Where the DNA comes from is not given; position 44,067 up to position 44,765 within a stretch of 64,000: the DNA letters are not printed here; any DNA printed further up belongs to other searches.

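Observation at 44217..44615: Minimal SET-domain methyltransferase co-transcribed with the DNA polymerase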

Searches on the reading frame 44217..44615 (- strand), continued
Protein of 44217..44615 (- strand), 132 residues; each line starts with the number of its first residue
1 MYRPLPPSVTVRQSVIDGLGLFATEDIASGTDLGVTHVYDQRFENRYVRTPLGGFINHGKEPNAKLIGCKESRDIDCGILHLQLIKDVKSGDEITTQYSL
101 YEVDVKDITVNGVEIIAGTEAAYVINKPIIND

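Call 18: search_solved_structures(query=A1, max_evalue=0.01, show_alignments=3)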
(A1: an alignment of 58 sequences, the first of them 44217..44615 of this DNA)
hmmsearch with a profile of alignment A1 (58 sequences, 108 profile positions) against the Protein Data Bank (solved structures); distinct sequences matched with E-value up to 0.01: 75 (the best 60 are shown).
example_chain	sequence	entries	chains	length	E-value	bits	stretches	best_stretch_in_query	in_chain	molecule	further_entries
4z4p_A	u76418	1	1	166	3.4e-08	36.6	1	40-100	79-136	Histone-lysine N-methyltransferase 2D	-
5f59_A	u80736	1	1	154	4.3e-08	36.3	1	55-100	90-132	Histone-lysine N-methyltransferase 2C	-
5f6k_C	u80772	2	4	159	4.8e-08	36.1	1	55-100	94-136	Histone-lysine N-methyltransferase 2C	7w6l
4rz0_A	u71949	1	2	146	9.2e-08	35.2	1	42-98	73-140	PFL0690c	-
6kiw_K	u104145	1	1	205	1e-07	35.1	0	55-100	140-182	Histone-lysine N-methyltransferase 2C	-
5f5e_A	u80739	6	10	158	2.1e-07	34.1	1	38-100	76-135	Histone-lysine N-methyltransferase 2A | Histone-lysine N-methyltransferase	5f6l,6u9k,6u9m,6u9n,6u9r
7w67_C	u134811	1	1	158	2.3e-07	33.9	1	40-100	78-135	Histone-lysine N-methyltransferase 2A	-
7w6a_C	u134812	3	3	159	2.4e-07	33.9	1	40-100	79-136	Histone-lysine N-methyltransferase 2A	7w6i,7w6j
2w5y_A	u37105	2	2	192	3.6e-07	33.4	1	39-100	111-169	HISTONE-LYSINE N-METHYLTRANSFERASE HRX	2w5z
7u5v_A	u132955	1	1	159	3.9e-07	33.2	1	38-99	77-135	Histone-lysine N-methyltransferase 2A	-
1n3j_A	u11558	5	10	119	4.2e-07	33.1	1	8-98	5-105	Histone H3 Lysine Methyltransferase | PBCV-1 histone H3-Lys 27 methyltransferase | A612L protein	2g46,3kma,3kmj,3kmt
6pwv_C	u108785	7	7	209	4.8e-07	32.9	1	39-100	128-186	Histone-lysine N-methyltransferase 2A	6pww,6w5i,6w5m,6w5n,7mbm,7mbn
6kiu_K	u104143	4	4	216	5.5e-07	32.8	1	39-100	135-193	Histone-lysine N-methyltransferase 2A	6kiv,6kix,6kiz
7ud5_K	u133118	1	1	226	6.3e-07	32.6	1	39-100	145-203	cDNA FLJ56846, highly similar to Zinc finger protein HRX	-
7bre_B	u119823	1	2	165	1.5e-06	31.3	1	54-100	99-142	Histone-lysine N-methyltransferase 2B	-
9yl3_K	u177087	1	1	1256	7.6e-06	29.1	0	53-100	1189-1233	[histone H3]-lysine(4) N-methyltransferase,Histone-lysine N-methyltransferase 2D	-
9yle_K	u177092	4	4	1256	7.6e-06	29.1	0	53-100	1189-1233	[histone H3]-lysine(4) N-methyltransferase,Histone-lysine N-methyltransferase 2D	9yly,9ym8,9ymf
6chg_C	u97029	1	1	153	4e-05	26.8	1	48-102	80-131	Histone-lysine N-methyltransferase, H3 lysine-4 specific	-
7ea5_K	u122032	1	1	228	7.9e-05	25.8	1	38-103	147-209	Histone-lysine N-methyltransferase, H3 lysine-36 specific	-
1ml9_A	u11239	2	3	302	8.8e-05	25.7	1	54-99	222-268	Histone H3 methyltransferase DIM-5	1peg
6ugm_M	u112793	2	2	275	9.8e-05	25.5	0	48-102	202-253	Histone-lysine N-methyltransferase, H3 lysine-4 specific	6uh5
6kqp_A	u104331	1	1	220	0.00051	23.2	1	54-101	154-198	Histone-lysine N-methyltransferase, H3 lysine-36 and H4 lysine-20 specific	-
8fbh_A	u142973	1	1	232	0.00052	23.2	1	54-101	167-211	Histone-lysine N-methyltransferase, H3 lysine-36 specific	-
6kqq_A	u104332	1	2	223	0.00053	23.1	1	54-101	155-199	Histone-lysine N-methyltransferase, H3 lysine-36 and H4 lysine-20 specific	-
3ooi_A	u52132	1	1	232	0.00059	23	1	54-101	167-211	Histone-lysine N-methyltransferase, H3 lysine-36 and H4 lysine-20 specific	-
8fbg_A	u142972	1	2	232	0.00071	22.7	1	54-101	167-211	Histone-lysine N-methyltransferase, H3 lysine-36 specific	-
6bx3_E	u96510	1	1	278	0.00099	22.3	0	53-104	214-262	Histone-lysine N-methyltransferase, H3 lysine-4 specific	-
6ven_N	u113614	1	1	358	0.0017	21.5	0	53-104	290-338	Histone-lysine N-methyltransferase, H3 lysine-4 specific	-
6z2a_B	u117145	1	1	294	0.0038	20.4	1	54-99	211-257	Histone-lysine N-methyltransferase, H3 lysine-9 specific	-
6z2a_A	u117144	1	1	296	0.0038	20.4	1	54-99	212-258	Histone-lysine N-methyltransferase, H3 lysine-9 specific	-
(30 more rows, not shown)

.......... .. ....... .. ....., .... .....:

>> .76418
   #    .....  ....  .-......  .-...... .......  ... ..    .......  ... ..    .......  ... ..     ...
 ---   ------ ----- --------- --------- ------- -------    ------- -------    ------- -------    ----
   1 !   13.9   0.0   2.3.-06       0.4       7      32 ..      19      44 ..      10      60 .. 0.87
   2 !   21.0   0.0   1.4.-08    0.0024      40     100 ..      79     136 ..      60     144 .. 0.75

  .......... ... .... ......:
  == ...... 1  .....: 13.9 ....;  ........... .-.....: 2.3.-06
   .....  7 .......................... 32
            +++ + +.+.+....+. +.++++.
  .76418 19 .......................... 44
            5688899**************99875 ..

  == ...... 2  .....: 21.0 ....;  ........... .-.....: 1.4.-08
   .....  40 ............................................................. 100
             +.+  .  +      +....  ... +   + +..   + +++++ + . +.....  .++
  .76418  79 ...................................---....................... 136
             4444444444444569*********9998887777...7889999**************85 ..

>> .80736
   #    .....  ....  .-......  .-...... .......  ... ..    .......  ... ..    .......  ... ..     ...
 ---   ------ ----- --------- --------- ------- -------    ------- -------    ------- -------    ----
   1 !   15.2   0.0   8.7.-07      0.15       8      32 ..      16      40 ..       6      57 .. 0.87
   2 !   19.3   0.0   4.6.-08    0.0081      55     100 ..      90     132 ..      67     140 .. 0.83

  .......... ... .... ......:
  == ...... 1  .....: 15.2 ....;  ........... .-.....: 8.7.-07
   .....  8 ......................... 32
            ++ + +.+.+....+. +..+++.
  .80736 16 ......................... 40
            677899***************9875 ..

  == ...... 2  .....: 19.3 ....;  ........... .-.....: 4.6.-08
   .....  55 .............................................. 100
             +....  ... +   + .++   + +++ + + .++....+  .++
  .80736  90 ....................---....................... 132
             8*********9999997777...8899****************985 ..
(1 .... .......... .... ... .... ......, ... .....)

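Call 23: predict_structure(alignment_id=A1)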
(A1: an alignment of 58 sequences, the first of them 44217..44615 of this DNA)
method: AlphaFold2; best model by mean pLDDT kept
length: 132 residues; sequences in the alignment: 58
mean_pLDDT: 75.7   pTM: 0.67
mean pLDDT of the five models: 75.7, 74.6, 73.9, 73.6, 71.9
residues with pLDDT >= 90: 61; 70-90: 31; 50-70: 6; < 50: 34
segments of 3 or more residues with pLDDT < 50: 100-132
pLDDT, mean of each block of 10 residues (from residue 1): 82 93 97 91 84 92 88 74 96 85 40 40 32 29
secondary structure, 60 per line:
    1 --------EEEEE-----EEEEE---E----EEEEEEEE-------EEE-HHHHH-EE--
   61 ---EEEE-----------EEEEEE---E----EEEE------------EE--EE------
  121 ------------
elements in order: E9-13 E19-23 E32-39 E47-49 H51-55 E64-67 E79-84 E93-96

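Call 27: fold_search(model_id=the predicted structure, library=pdb)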
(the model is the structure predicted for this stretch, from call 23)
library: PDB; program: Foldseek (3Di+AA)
matches with E <= 10: 535; with E <= 0.001: 124
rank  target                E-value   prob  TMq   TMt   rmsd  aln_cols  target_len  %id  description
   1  5h6z_B                1.5e-05  1.00  0.54  0.58   4.6       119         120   17  Crystal structure of Set7, a novel histone methyltransferase in Schizossacharomyces pombe (released 2017-11-22)
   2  6u9m_A                1.5e-05  1.00  0.53  0.48   4.6       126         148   21  MLL1 SET N3861I/Q3867L bound to inhibitor 16 (TC-5109) (released 2020-07-01)
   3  3kma_A                1.8e-05  1.00  0.56  0.69   3.7       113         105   21  Crystal Structure of vSET under Condition A (released 2010-11-10)
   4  6u9n_A                2.0e-05  1.00  0.50  0.45   4.7       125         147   20  MLL1 SET N3861I/Q3867L bound to inhibitor 14 (TC-5139) (released 2020-07-01)
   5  4rz0_A                2.5e-05  1.00  0.54  0.61   4.3       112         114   14  Crystal Structure of Plasmodium falciparum putative histone methyltransferase PFL0690c (released 2015-01-21)
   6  6u9n_B                2.6e-05  1.00  0.50  0.45   4.9       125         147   21  MLL1 SET N3861I/Q3867L bound to inhibitor 14 (TC-5139) (released 2020-07-01)
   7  2w5z_A                2.8e-05  1.00  0.50  0.37  10.1       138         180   19  Ternary Complex of the Mixed Lineage Leukaemia (MLL1) SET Domain with the cofactor product S-Adenosylhomocysteine and  (released 2009-02-10)
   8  4z4p                  2.9e-05  1.00  0.51  0.43   5.3       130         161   19  Structure of the MLL4 SET Domain (released 2015-09-09)
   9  5f5e                  3.3e-05  1.00  0.49  0.45   5.0       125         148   22  The Crystal Structure of MLL1 SET domain with N3816I/Q3867L mutation (released 2016-02-24)
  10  5h6z_A                3.4e-05  1.00  0.52  0.55   4.1       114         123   16  Crystal structure of Set7, a novel histone methyltransferase in Schizossacharomyces pombe (released 2017-11-22)
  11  2w5y                  4.3e-05  1.00  0.48  0.38   5.5       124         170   20  Binary Complex of the Mixed Lineage Leukaemia (MLL1) SET Domain with the cofactor product S-Adenosylhomocysteine. (released 2009-02-10)
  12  5f59                  4.5e-05  1.00  0.50  0.45   4.8       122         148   19  The crystal structure of MLL3 SET domain (released 2016-02-24)
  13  7u5v_A                4.8e-05  1.00  0.49  0.52   4.9       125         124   22  Crystal structure of the Mixed Lineage Leukaemia (MLL1) SET Domain with the cofactor product S-Adenosylhomocysteine an (released 2023-09-27)
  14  7w6a_C                4.8e-05  1.00  0.49  0.42   7.3       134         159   18  Crystal structure of the MLL1 (N3861I/Q3867L/C3882SS)-RBBP5-ASH2L complex (released 2022-09-07)
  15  6u9k_B                5.3e-05  1.00  0.47  0.42   4.9       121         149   21  MLL1 SET N3861I/Q3867L bound to inhibitor 18 (TC-5153) (released 2020-07-01)
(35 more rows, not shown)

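Call 28: fold_search(model_id=the predicted structure, library=viral)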
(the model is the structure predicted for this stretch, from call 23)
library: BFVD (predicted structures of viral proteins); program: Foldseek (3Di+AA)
matches with E <= 10: 119; with E <= 0.001: 21
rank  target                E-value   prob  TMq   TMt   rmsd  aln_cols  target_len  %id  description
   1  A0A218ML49            3.6e-07  1.00  0.58  0.08   2.2        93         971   30  SET domain-containing protein [uncultured virus]
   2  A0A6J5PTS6            6.2e-06  1.00  0.55  0.29   3.0       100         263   27  SET domain containing protein [uncultured Caudovirales phage]
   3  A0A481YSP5            6.5e-06  1.00  0.58  0.76   3.4        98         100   22  SET domain protein [Marseillevirus LCMAC101]
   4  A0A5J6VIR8            1.2e-05  1.00  0.55  0.42   6.2       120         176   19  SET domain protein [Megaviridae environmental sample]
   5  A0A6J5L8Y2            1.4e-05  1.00  0.56  0.57   5.4       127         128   20  SET domain containing protein [uncultured Caudovirales phage]
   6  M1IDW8                1.4e-05  1.00  0.55  0.62   6.2       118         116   19  (no name in the UniProt tables at hand)
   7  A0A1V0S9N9            4.2e-05  1.00  0.60  0.62   6.8       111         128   19  SET domain-containing protein [Catovirus CTV1]
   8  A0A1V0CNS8            1.1e-04  1.00  0.51  0.40   9.7       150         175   20  (no name in the UniProt tables at hand)
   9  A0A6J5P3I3            1.2e-04  1.00  0.56  0.47   5.5       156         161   18  SET domain containing protein [uncultured Caudovirales phage]
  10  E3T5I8                1.2e-04  1.00  0.45  0.38   6.1       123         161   23  SET domain-containing protein [Cafeteria roenbergensis virus (strain BV-PW1)]
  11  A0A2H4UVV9            1.2e-04  1.00  0.50  0.35   5.3       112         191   25  Lysine methyltransferase [Bodo saltans virus]
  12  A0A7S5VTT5            2.0e-04  1.00  0.54  0.53   8.4       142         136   15  (no name in the UniProt tables at hand)
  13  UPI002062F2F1         3.3e-04  1.00  0.50  0.64   4.9       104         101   20  (no name look-up for this kind of identifier)
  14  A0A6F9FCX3            3.7e-04  1.00  0.49  0.08  13.9       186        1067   14  (no name in the UniProt tables at hand)
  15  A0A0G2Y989            4.4e-04  1.00  0.53  0.29   4.6       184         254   11  SET domain-containing protein [Acanthamoeba polyphaga mimivirus Kroon]
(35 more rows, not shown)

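Call 36: find_related_loci(query=A1, collection=viral_contigs, flank=6000)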
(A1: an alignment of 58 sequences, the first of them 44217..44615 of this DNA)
Query A1 (132 aa) in viral_contigs; peptide patterns used: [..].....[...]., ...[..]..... (x = any residue, [..] = any of these).
600 stretches matched a pattern (row limit reached: there are more); 580 encode a relative of the query (tblastn E <= 1e-3); the best 80 are kept; 80 distinct loci.
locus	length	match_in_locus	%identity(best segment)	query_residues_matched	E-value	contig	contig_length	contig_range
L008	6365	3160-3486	58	2-110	8e-41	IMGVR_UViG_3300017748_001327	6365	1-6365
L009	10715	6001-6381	50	2-126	2e-40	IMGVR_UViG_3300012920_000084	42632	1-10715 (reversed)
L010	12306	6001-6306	59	2-103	1e-38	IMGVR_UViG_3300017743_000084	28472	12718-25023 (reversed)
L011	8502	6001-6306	53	2-103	5e-36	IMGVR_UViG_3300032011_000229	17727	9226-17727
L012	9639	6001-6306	53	2-103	5e-36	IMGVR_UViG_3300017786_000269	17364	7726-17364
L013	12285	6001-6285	56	2-103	2e-35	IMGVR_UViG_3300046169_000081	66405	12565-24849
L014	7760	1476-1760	50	2-103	2e-33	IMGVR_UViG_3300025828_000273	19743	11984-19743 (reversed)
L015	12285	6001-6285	50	2-103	2e-33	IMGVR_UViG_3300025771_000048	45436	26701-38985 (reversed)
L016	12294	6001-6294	51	1-102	7e-32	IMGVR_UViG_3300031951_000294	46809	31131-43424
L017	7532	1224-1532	49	1-107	1e-31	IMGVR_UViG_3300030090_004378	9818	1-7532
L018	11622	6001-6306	49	1-109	1e-31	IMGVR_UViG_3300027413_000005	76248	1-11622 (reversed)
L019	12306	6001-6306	49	1-109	1e-31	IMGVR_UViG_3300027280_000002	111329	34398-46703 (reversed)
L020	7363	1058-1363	47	1-107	1e-30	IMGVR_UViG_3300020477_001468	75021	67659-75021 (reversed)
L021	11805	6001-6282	53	2-101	5e-30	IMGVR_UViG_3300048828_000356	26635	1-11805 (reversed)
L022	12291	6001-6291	48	2-105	6e-30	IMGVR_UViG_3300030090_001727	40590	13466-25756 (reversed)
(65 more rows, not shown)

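Call 37: find_related_loci(query=A1, collection=genome_contigs, flank=4000)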
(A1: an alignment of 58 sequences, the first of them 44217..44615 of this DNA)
Query A1 (132 aa) in genome_contigs; peptide patterns used: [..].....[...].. (x = any residue, [..] = any of these).
281 stretches matched a pattern; 278 encode a relative of the query (tblastn E <= 1e-3); the best 80 are kept; 80 distinct loci.
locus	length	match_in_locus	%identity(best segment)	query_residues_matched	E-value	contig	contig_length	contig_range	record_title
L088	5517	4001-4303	50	2-103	7e-32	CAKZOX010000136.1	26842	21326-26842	MAG TPA_asm: uncultured Campylobacteraceae bacterium isolate ERR2094176_bin.93_CONCOCT_v1.1_MAG genome assembly, contig:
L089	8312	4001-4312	46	1-108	2e-29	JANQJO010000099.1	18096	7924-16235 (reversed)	MAG: Pseudomonadales bacterium isolate PL25a_bin.118 k99_5628481, whole genome shotgun sequence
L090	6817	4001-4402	40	1-101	2e-28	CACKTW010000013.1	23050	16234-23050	uncultured Pelagibacteraceae bacterium isolate AG-457-I17 genome assembly, contig: AG-457-I17_NODE_13, whole genome shot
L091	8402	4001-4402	40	1-101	3e-28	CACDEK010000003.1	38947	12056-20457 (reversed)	uncultured Pelagibacteraceae bacterium isolate AG-365-F10 genome assembly, contig: AG-365-F10_NODE_3, whole genome shotg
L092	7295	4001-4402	40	1-101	2e-28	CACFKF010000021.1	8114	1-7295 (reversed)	uncultured Pelagibacteraceae bacterium isolate AG-410-O14 genome assembly, contig: AG-410-O14_NODE_21, whole genome shot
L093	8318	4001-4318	44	2-107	7e-28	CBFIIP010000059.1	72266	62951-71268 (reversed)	MAG: Flavobacteriaceae bacterium isolate Co_bin_834_orig genome assembly, contig: Co_bin_834_orig_Co_c_000002888993, who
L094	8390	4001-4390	42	1-101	6e-28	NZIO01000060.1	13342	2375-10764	MAG: Candidatus Pelagibacter sp. isolate MED605 129840, whole genome shotgun sequence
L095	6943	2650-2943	49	2-98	5e-28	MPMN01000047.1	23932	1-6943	MAG: Flavobacteriaceae bacterium bin25 NODE_2959_length_23932_cov_25.2943_ID_5917, whole genome shotgun sequence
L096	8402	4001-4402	42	1-101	5e-28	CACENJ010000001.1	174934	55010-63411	uncultured Pelagibacteraceae bacterium isolate AG-404-C04 genome assembly, contig: AG-404-C04_NODE_1, whole genome shotg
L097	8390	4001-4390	41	1-101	4e-28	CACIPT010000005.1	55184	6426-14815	uncultured Pelagibacteraceae bacterium isolate AG-439-C20 genome assembly, contig: AG-439-C20_NODE_5, whole genome shotg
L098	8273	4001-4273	48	2-99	1e-27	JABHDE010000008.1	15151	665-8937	MAG: Formosa sp. isolate SI037_bin125 k141_2985888, whole genome shotgun sequence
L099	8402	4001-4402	40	1-101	1e-27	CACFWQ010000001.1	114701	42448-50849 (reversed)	uncultured Pelagibacteraceae bacterium isolate AG-414-N18 genome assembly, contig: AG-414-N18_NODE_1, whole genome shotg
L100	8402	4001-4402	41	1-101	2e-27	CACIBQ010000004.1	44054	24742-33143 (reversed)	uncultured Pelagibacteraceae bacterium isolate AG-435-C13 genome assembly, contig: AG-435-C13_NODE_4, whole genome shotg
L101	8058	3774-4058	49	2-100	3e-27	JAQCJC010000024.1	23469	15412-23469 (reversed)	MAG: Bacteroidetes bacterium isolate casp40-mb.305 NODE_5150_length_23469_cov_0.106761, whole genome shotgun sequence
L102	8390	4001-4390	38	1-101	4e-27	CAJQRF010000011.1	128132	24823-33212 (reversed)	MAG: uncultured Pelagibacteraceae bacterium isolate RIS_SAG_06 genome assembly, contig: c_000000000470, whole genome sho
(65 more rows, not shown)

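Call 49: search_protein_families(library=ncbifam, proteins=[window:44217-44615:-, P0112], max_evalue=0.01)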
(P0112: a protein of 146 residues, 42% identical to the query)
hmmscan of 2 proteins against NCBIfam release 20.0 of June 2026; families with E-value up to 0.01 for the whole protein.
window:44217-44615:- (132 aa): 0 families

P0112 (146 aa): 1 family
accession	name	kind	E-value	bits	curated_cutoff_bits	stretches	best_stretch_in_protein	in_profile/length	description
NF043024.1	T4SS_AnkI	equivalog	4.2e-06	25.8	550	1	16-135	33-143/439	Dot/Icm T4SS effector AnkI/LegAS4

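Call 50: search_protein_families(library=padloc, proteins=[window:44217-44615:-], max_evalue=0.01)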
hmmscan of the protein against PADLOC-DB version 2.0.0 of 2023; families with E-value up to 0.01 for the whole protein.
window:44217-44615:- (132 aa): 0 families

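Call 56: get_annotated_region(hit=H26, flank=4000)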
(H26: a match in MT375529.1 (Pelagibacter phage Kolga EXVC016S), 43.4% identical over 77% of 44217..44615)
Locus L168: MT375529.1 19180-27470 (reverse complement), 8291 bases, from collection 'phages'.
description: Pelagibacter phage Kolga EXVC016S, complete genome.
organism: Pelagibacter phage Kolga EXVC016S (NCBI taxid 2736233)
taxonomy: Viruses; Duplodnaviria; Heunggongvirae; Uroviricota; Caudoviricetes
host: Candidatus Pelagibacter sp H2P3alpha; source: -; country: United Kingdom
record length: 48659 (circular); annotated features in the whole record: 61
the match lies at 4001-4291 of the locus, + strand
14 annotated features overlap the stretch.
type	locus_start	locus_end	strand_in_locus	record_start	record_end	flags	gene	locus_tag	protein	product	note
CDS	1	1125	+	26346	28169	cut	-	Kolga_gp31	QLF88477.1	hypothetical protein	-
CDS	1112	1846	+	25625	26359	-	-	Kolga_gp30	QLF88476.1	hypothetical protein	-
CDS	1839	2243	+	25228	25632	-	-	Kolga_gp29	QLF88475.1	hypothetical protein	-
CDS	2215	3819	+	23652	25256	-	-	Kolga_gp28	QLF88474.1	AAA protein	-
CDS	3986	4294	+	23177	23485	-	-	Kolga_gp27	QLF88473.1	hypothetical protein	-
CDS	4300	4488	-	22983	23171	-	-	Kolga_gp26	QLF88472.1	hypothetical protein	-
CDS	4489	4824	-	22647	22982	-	-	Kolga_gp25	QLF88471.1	hypothetical protein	-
CDS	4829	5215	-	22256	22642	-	-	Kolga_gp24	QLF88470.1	hypothetical protein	-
CDS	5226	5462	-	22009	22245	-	-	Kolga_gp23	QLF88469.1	hypothetical protein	-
CDS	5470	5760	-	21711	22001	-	-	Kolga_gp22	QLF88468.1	hypothetical protein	-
CDS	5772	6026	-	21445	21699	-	-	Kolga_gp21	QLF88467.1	hypothetical protein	-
CDS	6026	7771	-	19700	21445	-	-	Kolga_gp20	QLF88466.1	hypothetical protein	-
CDS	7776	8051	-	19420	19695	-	-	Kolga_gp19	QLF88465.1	hypothetical protein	-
CDS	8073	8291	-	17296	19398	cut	-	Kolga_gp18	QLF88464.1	hypothetical protein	-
